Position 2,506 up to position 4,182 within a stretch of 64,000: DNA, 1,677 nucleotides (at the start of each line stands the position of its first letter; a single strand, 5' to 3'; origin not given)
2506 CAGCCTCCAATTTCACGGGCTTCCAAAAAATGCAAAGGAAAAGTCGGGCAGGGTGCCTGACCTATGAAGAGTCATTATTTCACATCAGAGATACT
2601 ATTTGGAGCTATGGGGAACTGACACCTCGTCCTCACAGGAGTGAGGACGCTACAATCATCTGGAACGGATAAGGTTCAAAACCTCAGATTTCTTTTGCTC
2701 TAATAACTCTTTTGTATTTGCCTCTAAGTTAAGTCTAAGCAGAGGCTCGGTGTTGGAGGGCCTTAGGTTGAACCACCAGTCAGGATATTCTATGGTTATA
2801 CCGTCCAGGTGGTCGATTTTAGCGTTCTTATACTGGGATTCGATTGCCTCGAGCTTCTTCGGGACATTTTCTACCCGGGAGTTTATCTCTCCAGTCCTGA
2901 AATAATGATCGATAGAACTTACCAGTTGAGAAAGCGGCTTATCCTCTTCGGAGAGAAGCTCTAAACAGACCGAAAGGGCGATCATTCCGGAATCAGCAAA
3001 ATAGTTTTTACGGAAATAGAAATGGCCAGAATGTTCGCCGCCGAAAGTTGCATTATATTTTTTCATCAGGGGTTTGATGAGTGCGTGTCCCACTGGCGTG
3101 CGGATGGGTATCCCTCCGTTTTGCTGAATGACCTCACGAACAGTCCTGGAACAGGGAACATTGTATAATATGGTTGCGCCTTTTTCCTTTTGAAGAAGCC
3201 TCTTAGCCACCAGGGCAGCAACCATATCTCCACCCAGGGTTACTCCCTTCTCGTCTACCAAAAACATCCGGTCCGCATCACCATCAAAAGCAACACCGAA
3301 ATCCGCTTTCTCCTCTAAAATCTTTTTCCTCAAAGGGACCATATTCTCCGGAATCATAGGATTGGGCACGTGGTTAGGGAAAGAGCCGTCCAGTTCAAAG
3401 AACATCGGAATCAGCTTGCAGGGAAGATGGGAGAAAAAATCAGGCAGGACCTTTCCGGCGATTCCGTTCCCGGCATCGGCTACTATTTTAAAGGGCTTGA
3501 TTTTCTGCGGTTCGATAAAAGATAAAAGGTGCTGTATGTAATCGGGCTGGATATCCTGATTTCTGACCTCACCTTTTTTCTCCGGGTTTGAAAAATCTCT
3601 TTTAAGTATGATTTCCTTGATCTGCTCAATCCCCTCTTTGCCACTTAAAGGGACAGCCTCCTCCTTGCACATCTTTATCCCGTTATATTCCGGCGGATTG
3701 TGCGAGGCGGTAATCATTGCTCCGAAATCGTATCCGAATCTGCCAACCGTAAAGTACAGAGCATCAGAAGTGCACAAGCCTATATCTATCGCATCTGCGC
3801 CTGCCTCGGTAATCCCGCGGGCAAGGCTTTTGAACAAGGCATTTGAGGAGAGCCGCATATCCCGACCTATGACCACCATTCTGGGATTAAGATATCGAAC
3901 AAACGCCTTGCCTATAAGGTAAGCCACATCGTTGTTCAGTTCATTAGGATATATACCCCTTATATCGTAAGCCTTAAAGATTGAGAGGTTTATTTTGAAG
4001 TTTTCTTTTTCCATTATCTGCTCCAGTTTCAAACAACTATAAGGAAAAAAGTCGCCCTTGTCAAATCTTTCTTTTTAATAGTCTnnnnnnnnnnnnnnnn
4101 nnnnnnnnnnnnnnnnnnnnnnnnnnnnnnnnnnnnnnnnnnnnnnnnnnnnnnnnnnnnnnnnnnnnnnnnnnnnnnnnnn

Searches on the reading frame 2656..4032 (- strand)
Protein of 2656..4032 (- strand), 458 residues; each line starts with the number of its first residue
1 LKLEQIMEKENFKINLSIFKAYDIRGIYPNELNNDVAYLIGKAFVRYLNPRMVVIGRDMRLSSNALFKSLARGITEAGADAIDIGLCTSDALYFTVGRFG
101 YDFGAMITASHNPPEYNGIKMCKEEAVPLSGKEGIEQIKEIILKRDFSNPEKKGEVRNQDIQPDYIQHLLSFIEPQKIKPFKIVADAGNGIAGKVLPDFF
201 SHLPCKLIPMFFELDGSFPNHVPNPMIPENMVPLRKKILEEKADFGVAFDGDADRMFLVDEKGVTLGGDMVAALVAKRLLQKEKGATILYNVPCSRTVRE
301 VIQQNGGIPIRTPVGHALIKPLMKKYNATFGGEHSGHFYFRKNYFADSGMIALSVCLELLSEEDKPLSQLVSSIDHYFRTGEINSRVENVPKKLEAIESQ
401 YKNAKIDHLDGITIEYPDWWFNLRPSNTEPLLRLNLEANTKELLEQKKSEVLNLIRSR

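Call 6: search_protein_families(library=pfam, proteins=[window:2656-4032:-])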
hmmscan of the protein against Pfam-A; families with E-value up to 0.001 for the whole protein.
window:2656-4032:- (458 aa): 4 families
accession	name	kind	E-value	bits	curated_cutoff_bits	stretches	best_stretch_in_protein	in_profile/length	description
PF02878.22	PGM_PMM_I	-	2.1e-37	128.3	22.5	1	18-147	3-136/138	Phosphoglucomutase/phosphomannomutase, alpha/beta/alpha domain I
PF02880.22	PGM_PMM_III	-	6.6e-26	91.1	20.7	1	268-374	2-112/115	Phosphoglucomutase/phosphomannomutase, alpha/beta/alpha domain III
PF02879.22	PGM_PMM_II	-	9.3e-25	87.6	29.3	1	164-263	2-103/103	Phosphoglucomutase/phosphomannomutase, alpha/beta/alpha domain II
PF00408.26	PGM_PMM_IV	-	3.2e-11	43.6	23.1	1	382-452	1-66/68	Phosphoglucomutase/phosphomannomutase, C-terminal domain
